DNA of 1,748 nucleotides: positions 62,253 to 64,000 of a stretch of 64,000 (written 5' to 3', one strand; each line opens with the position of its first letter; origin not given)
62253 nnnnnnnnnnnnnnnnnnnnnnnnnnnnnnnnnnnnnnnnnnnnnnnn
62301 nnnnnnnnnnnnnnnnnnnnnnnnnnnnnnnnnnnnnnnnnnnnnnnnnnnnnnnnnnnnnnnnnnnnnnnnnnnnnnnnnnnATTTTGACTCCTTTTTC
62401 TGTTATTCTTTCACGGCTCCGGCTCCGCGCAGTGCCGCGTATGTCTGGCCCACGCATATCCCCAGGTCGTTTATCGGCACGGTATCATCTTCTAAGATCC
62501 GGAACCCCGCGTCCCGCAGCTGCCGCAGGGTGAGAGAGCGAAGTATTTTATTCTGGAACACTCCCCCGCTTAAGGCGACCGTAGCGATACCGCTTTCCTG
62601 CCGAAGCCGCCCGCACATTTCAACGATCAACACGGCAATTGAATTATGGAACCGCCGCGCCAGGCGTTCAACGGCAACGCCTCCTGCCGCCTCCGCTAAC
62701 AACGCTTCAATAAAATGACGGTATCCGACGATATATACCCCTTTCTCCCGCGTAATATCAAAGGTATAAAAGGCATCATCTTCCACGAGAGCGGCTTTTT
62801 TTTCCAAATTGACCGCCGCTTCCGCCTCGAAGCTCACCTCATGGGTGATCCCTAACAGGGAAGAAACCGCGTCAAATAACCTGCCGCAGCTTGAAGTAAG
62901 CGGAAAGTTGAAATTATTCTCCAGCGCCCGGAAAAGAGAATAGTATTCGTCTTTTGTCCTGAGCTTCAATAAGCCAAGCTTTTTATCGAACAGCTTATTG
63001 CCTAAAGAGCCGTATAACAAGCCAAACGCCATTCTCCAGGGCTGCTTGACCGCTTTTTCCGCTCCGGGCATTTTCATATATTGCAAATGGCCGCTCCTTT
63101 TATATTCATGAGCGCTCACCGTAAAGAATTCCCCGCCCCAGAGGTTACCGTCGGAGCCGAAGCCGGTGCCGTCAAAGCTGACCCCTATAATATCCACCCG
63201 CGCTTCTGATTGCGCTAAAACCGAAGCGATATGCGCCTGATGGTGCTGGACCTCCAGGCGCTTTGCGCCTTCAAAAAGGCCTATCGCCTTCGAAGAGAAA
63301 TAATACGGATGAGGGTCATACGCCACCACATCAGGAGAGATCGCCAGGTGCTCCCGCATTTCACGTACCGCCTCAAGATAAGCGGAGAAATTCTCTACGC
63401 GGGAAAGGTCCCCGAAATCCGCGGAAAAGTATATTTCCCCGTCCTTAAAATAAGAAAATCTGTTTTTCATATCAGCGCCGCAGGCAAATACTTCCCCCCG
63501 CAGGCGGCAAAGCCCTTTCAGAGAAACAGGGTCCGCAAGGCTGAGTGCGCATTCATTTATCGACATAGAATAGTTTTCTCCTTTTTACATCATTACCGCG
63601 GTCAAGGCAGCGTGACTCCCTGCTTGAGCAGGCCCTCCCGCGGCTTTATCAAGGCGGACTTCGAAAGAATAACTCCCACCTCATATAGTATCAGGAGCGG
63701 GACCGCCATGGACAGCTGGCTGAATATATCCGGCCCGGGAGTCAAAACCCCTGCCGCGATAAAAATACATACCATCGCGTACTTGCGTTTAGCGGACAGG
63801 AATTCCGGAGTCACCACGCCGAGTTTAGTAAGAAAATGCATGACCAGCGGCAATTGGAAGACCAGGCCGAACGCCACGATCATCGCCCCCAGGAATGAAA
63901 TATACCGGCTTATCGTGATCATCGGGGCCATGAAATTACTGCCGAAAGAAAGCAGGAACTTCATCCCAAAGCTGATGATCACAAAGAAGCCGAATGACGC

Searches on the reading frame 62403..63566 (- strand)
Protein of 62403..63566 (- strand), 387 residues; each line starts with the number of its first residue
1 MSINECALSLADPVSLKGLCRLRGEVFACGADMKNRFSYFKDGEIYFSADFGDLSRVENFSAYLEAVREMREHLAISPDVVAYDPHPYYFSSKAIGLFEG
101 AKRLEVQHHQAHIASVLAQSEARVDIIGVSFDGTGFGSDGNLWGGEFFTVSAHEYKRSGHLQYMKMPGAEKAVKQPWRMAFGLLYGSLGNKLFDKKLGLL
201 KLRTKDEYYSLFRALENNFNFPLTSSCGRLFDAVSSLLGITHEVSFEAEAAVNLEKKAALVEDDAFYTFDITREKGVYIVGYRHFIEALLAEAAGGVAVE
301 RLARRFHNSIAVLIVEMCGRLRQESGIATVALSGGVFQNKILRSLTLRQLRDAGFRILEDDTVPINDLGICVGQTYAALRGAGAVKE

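Call 6: search_protein_families(library=pfam, proteins=[window:62403-63566:-], max_evalue=0.001)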
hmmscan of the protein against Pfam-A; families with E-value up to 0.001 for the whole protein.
window:62403-63566:- (387 aa): 2 families
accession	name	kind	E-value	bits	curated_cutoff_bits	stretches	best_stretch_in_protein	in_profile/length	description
PF22521.2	HypF_C_2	-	4.6e-76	256.2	27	1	128-374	1-241/241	Carbamoyltransferase, Kae1-like Domain, second subdomain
PF17788.7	HypF_C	-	3.7e-24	85.7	23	1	24-118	4-98/99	HypF Kae1-like domain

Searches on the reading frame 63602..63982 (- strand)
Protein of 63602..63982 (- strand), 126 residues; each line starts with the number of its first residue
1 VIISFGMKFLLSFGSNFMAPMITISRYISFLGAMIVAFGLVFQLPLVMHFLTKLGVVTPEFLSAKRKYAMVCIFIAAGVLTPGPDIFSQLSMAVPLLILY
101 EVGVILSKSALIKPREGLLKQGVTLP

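Call 91: search_protein_families(library=pfam, proteins=[window:63602-63982:-], max_evalue=0.001)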
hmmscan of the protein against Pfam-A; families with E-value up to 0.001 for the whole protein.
window:63602-63982:- (126 aa): 1 family
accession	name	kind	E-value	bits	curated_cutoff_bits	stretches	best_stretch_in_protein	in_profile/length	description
PF00902.23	TatC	-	3.1e-28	99.4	25.1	1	2-95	117-208/208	Sec-independent protein translocase protein (TatC)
